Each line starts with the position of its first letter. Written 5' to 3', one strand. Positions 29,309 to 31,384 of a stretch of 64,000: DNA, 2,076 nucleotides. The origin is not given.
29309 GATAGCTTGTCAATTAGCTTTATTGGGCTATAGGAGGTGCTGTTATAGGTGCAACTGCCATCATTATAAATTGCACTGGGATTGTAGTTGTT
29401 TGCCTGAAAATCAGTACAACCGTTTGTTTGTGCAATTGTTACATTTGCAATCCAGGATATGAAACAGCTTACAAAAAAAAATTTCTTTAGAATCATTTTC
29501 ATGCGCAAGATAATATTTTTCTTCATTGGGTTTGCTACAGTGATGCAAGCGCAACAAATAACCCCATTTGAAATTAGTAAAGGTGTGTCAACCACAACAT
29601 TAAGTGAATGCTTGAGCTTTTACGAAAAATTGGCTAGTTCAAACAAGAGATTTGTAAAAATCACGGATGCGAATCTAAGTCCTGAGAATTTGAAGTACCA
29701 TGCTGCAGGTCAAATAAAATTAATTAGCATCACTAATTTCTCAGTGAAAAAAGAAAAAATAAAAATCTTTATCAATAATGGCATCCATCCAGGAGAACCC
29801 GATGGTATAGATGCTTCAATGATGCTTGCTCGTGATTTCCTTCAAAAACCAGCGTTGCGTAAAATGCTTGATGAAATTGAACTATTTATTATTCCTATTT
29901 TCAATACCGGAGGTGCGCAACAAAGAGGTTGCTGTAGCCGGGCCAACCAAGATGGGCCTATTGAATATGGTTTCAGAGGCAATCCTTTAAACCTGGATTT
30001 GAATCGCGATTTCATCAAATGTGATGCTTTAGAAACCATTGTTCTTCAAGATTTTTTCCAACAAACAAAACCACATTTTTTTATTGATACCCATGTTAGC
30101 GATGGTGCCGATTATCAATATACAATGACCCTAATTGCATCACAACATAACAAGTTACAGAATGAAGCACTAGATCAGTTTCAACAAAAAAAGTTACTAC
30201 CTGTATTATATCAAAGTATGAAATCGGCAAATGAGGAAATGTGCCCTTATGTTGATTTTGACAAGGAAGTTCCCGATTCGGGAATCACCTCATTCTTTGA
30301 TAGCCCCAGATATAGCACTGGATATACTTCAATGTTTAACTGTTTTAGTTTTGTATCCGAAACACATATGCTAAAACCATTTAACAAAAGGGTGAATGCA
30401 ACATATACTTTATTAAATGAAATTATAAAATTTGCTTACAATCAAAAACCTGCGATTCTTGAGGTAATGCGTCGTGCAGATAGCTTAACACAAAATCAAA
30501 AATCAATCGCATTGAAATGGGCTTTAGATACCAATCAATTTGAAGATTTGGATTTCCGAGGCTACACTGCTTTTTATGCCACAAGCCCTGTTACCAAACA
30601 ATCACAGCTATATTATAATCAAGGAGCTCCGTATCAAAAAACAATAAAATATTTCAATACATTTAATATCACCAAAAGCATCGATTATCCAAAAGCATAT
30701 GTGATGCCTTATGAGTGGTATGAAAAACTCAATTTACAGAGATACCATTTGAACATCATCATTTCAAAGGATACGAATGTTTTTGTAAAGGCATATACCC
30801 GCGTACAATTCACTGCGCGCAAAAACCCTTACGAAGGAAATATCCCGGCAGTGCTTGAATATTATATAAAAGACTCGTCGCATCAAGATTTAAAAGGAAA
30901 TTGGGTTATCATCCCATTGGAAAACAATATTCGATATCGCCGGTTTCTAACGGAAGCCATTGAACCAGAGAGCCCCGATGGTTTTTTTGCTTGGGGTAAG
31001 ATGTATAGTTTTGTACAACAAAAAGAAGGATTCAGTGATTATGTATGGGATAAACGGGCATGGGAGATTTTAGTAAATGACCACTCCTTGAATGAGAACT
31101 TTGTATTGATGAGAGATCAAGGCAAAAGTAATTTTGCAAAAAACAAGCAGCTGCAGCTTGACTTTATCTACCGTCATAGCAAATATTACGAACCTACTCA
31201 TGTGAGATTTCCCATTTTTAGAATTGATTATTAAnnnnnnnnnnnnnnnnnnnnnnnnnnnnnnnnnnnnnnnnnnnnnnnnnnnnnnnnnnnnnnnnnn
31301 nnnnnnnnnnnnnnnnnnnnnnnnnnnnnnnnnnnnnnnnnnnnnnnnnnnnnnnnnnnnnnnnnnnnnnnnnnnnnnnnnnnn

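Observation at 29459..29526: Two divergent secreted-protein genes appear to start from one CATG palindrome, with an A9/T9 slippage-prone tract 20 nt away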

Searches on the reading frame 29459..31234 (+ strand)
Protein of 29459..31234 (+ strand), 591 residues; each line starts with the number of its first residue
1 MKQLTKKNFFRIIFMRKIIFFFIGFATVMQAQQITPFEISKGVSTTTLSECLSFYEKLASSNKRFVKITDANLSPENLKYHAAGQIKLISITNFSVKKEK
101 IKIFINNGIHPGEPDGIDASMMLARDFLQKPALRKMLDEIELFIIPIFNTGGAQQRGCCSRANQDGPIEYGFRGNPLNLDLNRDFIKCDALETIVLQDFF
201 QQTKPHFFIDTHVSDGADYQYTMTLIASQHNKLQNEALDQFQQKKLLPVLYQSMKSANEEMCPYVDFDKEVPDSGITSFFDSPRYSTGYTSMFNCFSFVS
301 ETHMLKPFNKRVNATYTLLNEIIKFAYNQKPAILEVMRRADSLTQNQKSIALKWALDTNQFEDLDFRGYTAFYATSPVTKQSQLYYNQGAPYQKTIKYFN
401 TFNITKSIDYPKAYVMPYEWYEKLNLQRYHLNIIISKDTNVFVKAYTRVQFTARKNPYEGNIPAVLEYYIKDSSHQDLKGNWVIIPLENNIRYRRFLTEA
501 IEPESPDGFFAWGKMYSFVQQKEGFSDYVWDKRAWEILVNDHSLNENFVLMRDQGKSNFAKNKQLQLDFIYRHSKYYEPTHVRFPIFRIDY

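Call 5: search_protein_families(library=pfam, proteins=[window:29459-31234:+], max_evalue=0.01)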
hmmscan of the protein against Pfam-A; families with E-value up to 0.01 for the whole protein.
window:29459-31234:+ (591 aa): 1 family
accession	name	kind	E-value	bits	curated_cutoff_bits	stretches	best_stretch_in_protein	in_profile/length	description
PF00246.29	Peptidase_M14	-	2.1e-07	31.3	21.6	1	55-192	5-134/286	Zinc carboxypeptidase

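Call 6: search_protein_families(library=ncbifam, proteins=[window:29459-31234:+], max_evalue=0.01)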
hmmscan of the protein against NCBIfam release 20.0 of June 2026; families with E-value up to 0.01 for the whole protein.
window:29459-31234:+ (591 aa): 0 families

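Call 7: find_homologous_proteins(query=window:29459-31234:+)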
Query window:29459-31234:+ (591 aa): 8000 proteins with E <= 0.001 among 8000 candidates; the best 120 are listed.
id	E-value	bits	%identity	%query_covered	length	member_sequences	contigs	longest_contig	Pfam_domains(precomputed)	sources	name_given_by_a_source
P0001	0.0e+0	1334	100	98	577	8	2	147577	PF00246.30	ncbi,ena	-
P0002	4.7e-247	839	63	95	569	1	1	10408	PF00246.30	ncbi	-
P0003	4.5e-236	803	61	97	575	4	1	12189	PF00246.30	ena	-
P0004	1.8e-230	785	63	89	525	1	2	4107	PF00246.30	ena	-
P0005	1.7e-206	705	56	92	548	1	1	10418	PF00246.30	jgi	jgi:hypothetical protein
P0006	4.2e-199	681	52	97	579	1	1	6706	PF00246.30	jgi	jgi:hypothetical protein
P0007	2.4e-197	675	52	97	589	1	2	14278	-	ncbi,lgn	-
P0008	1.2e-194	666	52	95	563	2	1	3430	-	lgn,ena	-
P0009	3.9e-139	483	42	94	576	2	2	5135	PF00246.30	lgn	-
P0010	1.1e-137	478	43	97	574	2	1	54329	PF00246.30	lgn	-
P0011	2.7e-136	474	41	96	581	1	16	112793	PF00246.30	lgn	-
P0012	5.5e-136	473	43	94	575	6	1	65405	PF00246.30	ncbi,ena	-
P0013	5.9e-136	472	43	94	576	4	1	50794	PF00246.30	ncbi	-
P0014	2.2e-135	471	44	89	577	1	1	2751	PF00246.30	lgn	-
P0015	2.8e-135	470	43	92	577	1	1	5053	PF00246.30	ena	-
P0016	3.7e-134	467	42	98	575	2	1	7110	PF00246.30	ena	-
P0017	5.1e-134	466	41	97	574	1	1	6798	PF00246.30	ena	-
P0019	3.7e-133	463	42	94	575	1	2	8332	PF00246.30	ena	-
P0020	6.3e-133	462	42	98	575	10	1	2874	PF00246.30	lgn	-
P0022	6.6e-133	462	42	94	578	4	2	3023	PF00246.30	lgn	-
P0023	8.4e-133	462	42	93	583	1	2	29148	PF00246.30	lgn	-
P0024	9.4e-133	462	42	97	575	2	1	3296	PF00246.30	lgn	-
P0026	2.1e-132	461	43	94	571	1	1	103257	PF00246.30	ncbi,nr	ncbi:MAG: M14 family metallopeptidase [Chitinophagales bacterium]|nr:M14 family metallopeptidase [Ch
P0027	2.4e-132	461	43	94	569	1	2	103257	PF00246.30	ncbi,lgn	-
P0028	2.5e-132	461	45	84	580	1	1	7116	PF00246.30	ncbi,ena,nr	ncbi:MAG TPA: M14 family metallopeptidase [Bacteroidia bacterium]|nr:M14 family metallopeptidase [Ba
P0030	4.8e-132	460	41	97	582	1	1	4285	PF00246.30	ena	-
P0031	6.2e-132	459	42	94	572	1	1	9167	PF00246.30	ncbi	-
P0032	9.5e-132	459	42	95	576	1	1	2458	PF00246.30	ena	-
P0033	9.7e-132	459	42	100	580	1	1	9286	PF00246.30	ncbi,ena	-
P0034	1.0e-131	459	40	97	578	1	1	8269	PF00246.30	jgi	jgi:hypothetical protein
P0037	1.8e-131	458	43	94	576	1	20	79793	PF00246.30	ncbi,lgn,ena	-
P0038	1.9e-131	458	42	94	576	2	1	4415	PF00246.30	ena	-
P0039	2.4e-131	457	42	94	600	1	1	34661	PF00246.30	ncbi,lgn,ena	-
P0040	2.6e-131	457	43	94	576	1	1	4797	PF00246.30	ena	-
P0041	2.8e-131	457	41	97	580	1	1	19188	PF00246.30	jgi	-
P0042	3.0e-131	457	45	83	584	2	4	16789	PF00246.30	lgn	-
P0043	3.5e-131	457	43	97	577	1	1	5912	PF00246.30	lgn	-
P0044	5.2e-131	456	40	99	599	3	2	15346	PF00246.30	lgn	-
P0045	6.1e-131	456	42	94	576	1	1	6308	PF00246.30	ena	-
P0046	6.8e-131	456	39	98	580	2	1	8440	PF00246.30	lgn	-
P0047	6.9e-131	456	42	93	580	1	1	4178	PF00246.30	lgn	-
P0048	7.5e-131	456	41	97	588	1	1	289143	PF00246.30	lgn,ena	-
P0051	9.3e-131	455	42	97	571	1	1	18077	PF00246.30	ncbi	-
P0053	1.1e-130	455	41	97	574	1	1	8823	PF00246.30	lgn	-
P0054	1.1e-130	455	44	92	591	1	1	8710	PF00246.30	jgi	jgi:hypothetical protein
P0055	1.2e-130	455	41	94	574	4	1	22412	PF00246.30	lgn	-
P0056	1.3e-130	455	40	98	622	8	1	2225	PF00246.30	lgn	-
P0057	1.6e-130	455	46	83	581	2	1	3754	PF00246.30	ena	-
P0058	1.6e-130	455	42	92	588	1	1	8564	PF00246.30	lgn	-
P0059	1.9e-130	454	44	83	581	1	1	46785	PF00246.30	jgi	jgi:hypothetical protein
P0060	2.3e-130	454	44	83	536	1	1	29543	PF00246.30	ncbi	ncbi:MAG: M14 family zinc carboxypeptidase, partial [Bacteroidota bacterium]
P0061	2.5e-130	454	41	97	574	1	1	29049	PF00246.30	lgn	-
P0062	3.6e-130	453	41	97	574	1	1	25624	PF00246.30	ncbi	-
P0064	7.3e-130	452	41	94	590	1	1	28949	PF00246.30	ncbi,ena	-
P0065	7.4e-130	452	42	95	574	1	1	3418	PF00246.30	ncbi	-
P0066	8.1e-130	452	41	97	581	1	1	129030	PF00246.30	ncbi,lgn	-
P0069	1.4e-129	451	41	94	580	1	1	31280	PF00246.30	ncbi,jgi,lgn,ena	-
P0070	1.4e-129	451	40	98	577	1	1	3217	PF00246.30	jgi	-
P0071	1.5e-129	451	43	84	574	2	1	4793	PF00246.30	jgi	-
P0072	1.8e-129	451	42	92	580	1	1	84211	PF00246.30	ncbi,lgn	-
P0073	1.9e-129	451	41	94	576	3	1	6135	PF00246.30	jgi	-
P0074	3.9e-129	450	42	94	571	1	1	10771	PF00246.30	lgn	-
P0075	4.0e-129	450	41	95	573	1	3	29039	PF00246.30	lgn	-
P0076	4.1e-129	450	41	94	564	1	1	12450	PF00246.30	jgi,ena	-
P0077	5.0e-129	450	40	97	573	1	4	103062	PF00246.30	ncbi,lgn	-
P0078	6.8e-129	449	40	94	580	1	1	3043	PF00246.30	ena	-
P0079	7.3e-129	449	41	98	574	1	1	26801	PF00246.30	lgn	-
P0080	7.4e-129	449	45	83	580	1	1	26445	PF00246.30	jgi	jgi:hypothetical protein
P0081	8.0e-129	449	42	97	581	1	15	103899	PF00246.30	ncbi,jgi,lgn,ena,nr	ncbi:MAG: M14 family zinc carboxypeptidase [Bacteroidetes bacterium]|jgi:hypothetical protein|nr:M14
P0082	9.4e-129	449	43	83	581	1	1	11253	PF00246.30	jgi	jgi:hypothetical protein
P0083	1.1e-128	449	41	89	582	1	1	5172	PF00246.30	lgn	-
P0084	1.2e-128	448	43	83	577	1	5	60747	PF00246.30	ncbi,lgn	-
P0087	1.8e-128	448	40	94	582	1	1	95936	PF00246.30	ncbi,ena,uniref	ncbi:M14 family metallopeptidase [uncultured Hymenobacter sp.]|uniref:M14 family metallopeptidase n=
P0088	2.0e-128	448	46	83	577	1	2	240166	PF00246.30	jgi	jgi:hypothetical protein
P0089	2.0e-128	448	41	89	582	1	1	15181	PF00246.30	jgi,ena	-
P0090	2.1e-128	448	45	83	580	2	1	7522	PF00246.30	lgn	-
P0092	2.6e-128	447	44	84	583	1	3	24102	PF00246.30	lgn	-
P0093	2.6e-128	447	42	94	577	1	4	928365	PF00246.30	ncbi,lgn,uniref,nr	ncbi:hypothetical protein HNQ93_002273 [Hymenobacter luteus]|uniref:Peptidase M14 domain-containing 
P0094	2.7e-128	447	42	94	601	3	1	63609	PF00246.30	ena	-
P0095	3.3e-128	447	40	98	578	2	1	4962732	PF00246.30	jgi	jgi:hypothetical protein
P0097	3.8e-128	447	43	83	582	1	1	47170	PF00246.30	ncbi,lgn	-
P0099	4.4e-128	447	43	84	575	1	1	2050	PF00246.30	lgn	-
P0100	5.5e-128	446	43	83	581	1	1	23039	PF00246.30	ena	-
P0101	5.5e-128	446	40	97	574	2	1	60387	PF00246.30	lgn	-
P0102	5.6e-128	446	41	94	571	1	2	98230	PF00246.30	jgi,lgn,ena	-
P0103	6.5e-128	446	41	94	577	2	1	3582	PF00246.30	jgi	jgi:hypothetical protein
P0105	6.7e-128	446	40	99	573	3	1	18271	PF00246.30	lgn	-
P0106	7.1e-128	446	40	94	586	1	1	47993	PF00246.30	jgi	jgi:hypothetical protein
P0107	7.4e-128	446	41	94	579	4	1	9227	PF00246.30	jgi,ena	-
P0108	8.4e-128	446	42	98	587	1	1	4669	PF00246.30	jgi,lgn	-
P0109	8.8e-128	446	41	98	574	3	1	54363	PF00246.30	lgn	-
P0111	1.0e-127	445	41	96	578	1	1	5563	PF00246.30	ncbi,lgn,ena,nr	ncbi:MAG: putative carboxypeptidase [Bacteroidetes bacterium]|nr:MAG: putative carboxypeptidase [Bac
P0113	1.1e-127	445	42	97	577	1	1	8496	PF00246.30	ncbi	-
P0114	1.1e-127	445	41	97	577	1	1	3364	PF00246.30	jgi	jgi:hypothetical protein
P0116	1.6e-127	445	40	97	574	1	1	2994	PF00246.30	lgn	-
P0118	2.3e-127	444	41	94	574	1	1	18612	PF00246.30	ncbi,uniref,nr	ncbi:hypothetical protein AAE02nite_17730 [Adhaeribacter aerolatus]|uniref:Peptidase M14 domain-cont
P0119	2.5e-127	444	41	97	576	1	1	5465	PF00246.30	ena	-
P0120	2.7e-127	444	44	83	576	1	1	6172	PF00246.30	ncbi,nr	ncbi:MAG TPA: M14 family zinc carboxypeptidase [Bacteroidia bacterium]|nr:M14 family zinc carboxypep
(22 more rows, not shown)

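Call 11: find_encoding_contigs(protein=P0001, flank=4000, max_places=6)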
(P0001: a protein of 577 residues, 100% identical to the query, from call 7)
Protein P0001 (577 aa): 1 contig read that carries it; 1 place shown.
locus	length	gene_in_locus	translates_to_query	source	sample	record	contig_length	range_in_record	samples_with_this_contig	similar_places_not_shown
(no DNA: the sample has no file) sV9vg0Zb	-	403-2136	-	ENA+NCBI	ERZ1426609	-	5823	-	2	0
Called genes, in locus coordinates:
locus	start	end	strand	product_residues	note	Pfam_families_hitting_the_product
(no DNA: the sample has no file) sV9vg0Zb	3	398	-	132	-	?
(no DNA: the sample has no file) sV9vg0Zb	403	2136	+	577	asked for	PF00246:Peptidase_M14 (weak)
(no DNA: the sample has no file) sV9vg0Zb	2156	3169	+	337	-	PF01180:DHO_dh, PF03060:NMO (weak)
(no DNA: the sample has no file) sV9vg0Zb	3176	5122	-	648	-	PF00535:Glycos_transf_2, PF13641:Glyco_tranf_2_3, PF13632:Glyco_trans_2_3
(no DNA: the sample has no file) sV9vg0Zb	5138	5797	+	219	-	PF22769:DCD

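Call 45: find_encoding_contigs(protein=P0003, flank=2500, max_places=3)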
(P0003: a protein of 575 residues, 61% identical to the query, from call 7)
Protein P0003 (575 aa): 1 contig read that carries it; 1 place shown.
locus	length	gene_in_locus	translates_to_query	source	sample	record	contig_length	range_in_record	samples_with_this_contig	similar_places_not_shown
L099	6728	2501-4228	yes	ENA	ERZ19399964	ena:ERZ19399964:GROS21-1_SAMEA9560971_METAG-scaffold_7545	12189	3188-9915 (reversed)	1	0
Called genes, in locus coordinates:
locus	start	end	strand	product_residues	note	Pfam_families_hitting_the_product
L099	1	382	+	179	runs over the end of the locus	-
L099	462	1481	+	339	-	-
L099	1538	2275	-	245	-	PF06271:RDD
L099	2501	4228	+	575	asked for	PF00246:Peptidase_M14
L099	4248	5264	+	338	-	PF01180:DHO_dh, PF03060:NMO (weak)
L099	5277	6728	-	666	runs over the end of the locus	PF13641:Glyco_tranf_2_3, PF00535:Glycos_transf_2, PF13632:Glyco_trans_2_3 (weak)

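Call 46: find_encoding_contigs(protein=P0006, flank=2500, max_places=3)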
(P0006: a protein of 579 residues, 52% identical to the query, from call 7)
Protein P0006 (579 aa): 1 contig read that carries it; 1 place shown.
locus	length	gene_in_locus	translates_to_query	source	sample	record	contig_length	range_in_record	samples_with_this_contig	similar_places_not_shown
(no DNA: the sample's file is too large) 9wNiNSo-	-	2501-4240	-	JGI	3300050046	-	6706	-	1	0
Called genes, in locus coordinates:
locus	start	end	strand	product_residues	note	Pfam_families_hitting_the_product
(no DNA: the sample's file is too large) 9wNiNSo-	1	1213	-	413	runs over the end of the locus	-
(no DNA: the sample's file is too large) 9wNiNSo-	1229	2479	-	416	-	PF18962:Por_Secre_tail (weak)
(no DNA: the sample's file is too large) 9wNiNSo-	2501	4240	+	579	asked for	PF00246:Peptidase_M14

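Call 65: search_solved_structures(query=window:29501-31234:+, max_evalue=0.01)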
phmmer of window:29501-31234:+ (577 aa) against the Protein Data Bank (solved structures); distinct sequences matched with E-value up to 0.01: 0.
